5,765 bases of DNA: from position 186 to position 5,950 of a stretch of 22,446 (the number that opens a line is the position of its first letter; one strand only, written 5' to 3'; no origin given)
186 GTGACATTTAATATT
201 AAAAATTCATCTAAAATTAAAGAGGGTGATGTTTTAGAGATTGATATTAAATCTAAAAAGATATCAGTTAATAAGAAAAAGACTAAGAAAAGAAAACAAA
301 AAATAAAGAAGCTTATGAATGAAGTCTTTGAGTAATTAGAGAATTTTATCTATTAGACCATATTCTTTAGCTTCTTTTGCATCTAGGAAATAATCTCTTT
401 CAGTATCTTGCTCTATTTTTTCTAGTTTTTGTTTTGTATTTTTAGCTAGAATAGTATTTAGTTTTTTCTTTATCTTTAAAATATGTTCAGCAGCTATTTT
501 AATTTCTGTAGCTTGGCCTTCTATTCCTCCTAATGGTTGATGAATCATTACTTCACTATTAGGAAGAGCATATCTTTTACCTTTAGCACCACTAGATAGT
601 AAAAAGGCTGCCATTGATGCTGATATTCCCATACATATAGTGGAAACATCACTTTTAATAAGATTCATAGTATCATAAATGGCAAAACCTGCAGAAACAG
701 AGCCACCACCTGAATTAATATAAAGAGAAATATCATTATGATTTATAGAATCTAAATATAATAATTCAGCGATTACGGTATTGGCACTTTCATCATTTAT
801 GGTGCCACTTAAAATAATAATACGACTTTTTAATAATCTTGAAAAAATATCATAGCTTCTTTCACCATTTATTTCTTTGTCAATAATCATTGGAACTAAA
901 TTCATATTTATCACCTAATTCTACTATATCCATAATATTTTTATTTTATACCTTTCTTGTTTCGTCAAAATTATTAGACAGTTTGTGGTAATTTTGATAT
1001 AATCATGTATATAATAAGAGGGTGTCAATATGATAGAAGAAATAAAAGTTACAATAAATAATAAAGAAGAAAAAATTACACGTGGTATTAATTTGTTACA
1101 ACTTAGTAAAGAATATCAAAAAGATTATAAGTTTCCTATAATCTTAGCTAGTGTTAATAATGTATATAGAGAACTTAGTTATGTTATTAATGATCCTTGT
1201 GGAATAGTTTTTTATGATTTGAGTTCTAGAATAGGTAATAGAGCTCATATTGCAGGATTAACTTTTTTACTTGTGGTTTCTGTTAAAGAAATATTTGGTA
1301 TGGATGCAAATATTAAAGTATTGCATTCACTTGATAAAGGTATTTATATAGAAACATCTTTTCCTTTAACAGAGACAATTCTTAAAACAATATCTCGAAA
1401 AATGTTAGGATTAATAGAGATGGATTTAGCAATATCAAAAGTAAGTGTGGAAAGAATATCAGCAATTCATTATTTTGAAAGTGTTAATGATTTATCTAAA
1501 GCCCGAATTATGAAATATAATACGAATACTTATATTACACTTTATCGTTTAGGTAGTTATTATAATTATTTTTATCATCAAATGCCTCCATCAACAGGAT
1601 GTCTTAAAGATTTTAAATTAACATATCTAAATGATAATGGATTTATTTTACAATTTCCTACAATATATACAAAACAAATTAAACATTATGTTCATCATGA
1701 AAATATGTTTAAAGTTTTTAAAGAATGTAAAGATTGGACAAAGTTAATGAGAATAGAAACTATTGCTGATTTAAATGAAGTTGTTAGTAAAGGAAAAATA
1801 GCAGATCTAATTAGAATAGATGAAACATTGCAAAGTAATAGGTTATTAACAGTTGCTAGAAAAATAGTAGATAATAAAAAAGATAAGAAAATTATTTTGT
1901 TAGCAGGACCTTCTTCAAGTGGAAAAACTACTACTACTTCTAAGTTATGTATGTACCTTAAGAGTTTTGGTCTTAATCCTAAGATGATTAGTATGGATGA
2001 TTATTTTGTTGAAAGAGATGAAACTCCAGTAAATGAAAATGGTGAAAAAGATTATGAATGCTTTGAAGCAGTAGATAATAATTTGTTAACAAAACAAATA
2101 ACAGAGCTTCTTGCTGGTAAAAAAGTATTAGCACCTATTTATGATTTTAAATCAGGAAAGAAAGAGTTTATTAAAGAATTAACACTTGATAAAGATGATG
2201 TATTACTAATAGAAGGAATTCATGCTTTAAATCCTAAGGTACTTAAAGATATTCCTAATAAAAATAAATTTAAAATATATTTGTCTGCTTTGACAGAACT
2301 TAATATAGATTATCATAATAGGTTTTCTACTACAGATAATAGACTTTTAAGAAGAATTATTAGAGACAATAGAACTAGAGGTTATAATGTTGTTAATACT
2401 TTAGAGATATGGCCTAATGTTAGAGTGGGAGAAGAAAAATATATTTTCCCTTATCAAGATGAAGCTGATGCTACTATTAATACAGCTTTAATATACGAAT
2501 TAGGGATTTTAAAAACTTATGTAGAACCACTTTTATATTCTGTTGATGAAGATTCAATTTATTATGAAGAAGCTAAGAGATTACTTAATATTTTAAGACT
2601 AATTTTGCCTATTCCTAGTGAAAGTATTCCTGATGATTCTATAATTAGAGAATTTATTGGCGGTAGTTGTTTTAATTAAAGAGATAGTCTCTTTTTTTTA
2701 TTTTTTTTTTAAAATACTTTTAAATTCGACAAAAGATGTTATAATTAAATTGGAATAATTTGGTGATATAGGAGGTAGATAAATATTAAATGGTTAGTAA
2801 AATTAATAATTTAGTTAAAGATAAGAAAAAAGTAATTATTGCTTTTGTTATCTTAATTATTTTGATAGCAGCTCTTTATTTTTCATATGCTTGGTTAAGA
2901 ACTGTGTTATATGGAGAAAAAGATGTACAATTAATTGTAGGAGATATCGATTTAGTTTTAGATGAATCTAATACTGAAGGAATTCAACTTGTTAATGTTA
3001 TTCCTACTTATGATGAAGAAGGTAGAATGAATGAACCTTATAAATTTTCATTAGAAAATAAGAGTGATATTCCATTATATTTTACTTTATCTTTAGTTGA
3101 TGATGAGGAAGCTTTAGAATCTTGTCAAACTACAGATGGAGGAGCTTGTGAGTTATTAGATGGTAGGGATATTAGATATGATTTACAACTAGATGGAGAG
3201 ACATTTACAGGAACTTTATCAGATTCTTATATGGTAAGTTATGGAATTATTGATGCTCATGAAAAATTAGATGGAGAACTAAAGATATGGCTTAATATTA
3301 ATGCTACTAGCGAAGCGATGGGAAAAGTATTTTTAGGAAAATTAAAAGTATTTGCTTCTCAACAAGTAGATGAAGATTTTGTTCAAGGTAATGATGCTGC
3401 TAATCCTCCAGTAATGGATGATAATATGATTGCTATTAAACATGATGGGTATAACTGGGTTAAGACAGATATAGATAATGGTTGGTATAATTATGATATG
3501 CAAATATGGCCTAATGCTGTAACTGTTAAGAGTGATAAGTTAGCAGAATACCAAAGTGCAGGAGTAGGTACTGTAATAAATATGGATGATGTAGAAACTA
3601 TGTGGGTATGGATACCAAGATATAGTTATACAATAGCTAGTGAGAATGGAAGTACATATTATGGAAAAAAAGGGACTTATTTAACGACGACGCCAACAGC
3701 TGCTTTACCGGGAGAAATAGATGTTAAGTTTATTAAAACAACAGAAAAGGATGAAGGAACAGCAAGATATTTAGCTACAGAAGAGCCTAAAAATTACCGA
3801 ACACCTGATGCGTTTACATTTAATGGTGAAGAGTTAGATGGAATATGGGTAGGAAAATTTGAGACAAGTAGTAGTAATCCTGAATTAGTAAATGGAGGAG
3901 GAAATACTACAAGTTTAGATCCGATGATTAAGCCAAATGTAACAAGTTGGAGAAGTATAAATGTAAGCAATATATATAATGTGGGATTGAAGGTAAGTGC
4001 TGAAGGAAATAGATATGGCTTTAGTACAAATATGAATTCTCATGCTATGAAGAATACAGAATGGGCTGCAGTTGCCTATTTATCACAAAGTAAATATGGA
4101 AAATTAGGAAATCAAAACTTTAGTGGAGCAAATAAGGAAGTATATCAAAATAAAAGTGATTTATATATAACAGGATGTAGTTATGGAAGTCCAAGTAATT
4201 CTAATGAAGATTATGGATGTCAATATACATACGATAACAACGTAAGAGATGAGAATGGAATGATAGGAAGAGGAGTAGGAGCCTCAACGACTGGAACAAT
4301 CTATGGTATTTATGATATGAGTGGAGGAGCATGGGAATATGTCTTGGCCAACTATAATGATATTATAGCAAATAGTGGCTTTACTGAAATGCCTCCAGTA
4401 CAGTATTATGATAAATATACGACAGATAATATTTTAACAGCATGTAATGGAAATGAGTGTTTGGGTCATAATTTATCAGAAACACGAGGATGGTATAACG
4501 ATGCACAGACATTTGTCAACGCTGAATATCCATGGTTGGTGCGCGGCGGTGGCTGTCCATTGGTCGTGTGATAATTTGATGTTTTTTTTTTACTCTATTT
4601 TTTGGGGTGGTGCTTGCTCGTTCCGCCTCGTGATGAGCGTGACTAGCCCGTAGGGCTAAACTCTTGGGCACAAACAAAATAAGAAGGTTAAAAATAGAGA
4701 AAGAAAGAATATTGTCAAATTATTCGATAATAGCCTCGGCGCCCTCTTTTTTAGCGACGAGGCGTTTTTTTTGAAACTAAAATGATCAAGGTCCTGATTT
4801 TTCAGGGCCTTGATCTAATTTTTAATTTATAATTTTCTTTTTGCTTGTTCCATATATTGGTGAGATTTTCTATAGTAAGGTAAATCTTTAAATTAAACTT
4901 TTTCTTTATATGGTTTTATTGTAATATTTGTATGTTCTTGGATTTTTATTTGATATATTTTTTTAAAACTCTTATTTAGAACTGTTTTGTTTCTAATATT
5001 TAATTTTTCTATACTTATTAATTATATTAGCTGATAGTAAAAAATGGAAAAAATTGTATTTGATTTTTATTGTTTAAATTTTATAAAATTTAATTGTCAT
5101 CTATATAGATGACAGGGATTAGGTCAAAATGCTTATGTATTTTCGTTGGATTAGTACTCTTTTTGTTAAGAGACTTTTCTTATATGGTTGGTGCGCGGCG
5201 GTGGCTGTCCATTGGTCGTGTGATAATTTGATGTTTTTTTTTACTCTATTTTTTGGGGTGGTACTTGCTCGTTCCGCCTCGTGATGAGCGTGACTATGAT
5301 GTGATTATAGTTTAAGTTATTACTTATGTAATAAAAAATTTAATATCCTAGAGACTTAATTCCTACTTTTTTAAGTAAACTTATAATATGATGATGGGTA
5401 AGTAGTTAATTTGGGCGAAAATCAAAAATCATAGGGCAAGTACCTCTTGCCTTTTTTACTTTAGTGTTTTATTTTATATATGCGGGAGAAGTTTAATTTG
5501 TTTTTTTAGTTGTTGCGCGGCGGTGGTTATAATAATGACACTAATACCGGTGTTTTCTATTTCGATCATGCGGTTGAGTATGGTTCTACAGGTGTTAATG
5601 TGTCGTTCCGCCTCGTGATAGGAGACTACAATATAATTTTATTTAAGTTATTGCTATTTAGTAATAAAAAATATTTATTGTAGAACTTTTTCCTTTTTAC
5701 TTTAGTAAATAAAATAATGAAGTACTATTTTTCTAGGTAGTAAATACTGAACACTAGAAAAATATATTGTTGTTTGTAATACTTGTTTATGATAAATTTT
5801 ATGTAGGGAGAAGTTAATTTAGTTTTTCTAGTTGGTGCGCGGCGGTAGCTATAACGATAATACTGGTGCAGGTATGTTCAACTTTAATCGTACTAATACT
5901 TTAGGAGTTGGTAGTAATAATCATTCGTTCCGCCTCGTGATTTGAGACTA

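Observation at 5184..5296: Intergenic twin (C2) of the expressed VR: a chimeric unit that may be the cognate template or a footprint of cassette exchange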

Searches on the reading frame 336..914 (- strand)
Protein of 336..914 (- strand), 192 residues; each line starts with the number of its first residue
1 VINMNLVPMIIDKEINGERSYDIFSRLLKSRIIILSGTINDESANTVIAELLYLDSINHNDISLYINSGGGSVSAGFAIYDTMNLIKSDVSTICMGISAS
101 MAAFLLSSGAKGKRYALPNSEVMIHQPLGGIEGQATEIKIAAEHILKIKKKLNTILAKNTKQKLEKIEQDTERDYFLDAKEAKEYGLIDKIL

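Call 5: search_protein_families(library=pfam, proteins=[window:336-914:-], max_evalue=0.01)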
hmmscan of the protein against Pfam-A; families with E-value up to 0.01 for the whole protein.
window:336-914:- (192 aa): 1 family
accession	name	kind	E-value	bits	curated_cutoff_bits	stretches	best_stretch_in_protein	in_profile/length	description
PF00574.28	CLP_protease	-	7.7e-79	264.2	20.2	1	16-192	2-179/182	Clp protease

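Call 13: find_encoding_contigs(protein=window:336-914:-, flank=10000, max_places=10)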
Protein window:336-914:- (192 aa): no gene with exactly this product is on record in the collection.

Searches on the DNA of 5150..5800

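Call 40: search_rna_families(source=window, start=5150, end=5800, threshold=evalue, max_evalue=10, show_alignments=3)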
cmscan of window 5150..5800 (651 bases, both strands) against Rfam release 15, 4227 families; matches with E-value up to 10: 6.
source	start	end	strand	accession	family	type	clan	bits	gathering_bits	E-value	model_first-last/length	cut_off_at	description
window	5338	5433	+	RF02921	RT-14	Gene; sRNA;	-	25.1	48.1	0.34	1-144/144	no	RT-14 RNA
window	5674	5765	+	RF02921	RT-14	Gene; sRNA;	-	20.9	48.1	2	1-144/144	no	RT-14 RNA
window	5359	5401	+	RF03008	malK-II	Cis-reg;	-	16.5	52.9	5.2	1-50/50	no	malK-II RNA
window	5381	5462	+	RF02551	DapZ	Cis-reg;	-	15.8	56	5.5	1-78/78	no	ABC transporter regulator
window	5360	5382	-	RF02914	DUF805b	Cis-reg;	CL00115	13.9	35.6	0.51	1-35/35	no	DUF805b RNA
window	5602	5750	-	RF02546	LSU_trypano_mito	Gene; rRNA;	CL00112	10.7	60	9.7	103-561/561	no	Trypanosomatid mitochondrial large subunit ribosomal RNA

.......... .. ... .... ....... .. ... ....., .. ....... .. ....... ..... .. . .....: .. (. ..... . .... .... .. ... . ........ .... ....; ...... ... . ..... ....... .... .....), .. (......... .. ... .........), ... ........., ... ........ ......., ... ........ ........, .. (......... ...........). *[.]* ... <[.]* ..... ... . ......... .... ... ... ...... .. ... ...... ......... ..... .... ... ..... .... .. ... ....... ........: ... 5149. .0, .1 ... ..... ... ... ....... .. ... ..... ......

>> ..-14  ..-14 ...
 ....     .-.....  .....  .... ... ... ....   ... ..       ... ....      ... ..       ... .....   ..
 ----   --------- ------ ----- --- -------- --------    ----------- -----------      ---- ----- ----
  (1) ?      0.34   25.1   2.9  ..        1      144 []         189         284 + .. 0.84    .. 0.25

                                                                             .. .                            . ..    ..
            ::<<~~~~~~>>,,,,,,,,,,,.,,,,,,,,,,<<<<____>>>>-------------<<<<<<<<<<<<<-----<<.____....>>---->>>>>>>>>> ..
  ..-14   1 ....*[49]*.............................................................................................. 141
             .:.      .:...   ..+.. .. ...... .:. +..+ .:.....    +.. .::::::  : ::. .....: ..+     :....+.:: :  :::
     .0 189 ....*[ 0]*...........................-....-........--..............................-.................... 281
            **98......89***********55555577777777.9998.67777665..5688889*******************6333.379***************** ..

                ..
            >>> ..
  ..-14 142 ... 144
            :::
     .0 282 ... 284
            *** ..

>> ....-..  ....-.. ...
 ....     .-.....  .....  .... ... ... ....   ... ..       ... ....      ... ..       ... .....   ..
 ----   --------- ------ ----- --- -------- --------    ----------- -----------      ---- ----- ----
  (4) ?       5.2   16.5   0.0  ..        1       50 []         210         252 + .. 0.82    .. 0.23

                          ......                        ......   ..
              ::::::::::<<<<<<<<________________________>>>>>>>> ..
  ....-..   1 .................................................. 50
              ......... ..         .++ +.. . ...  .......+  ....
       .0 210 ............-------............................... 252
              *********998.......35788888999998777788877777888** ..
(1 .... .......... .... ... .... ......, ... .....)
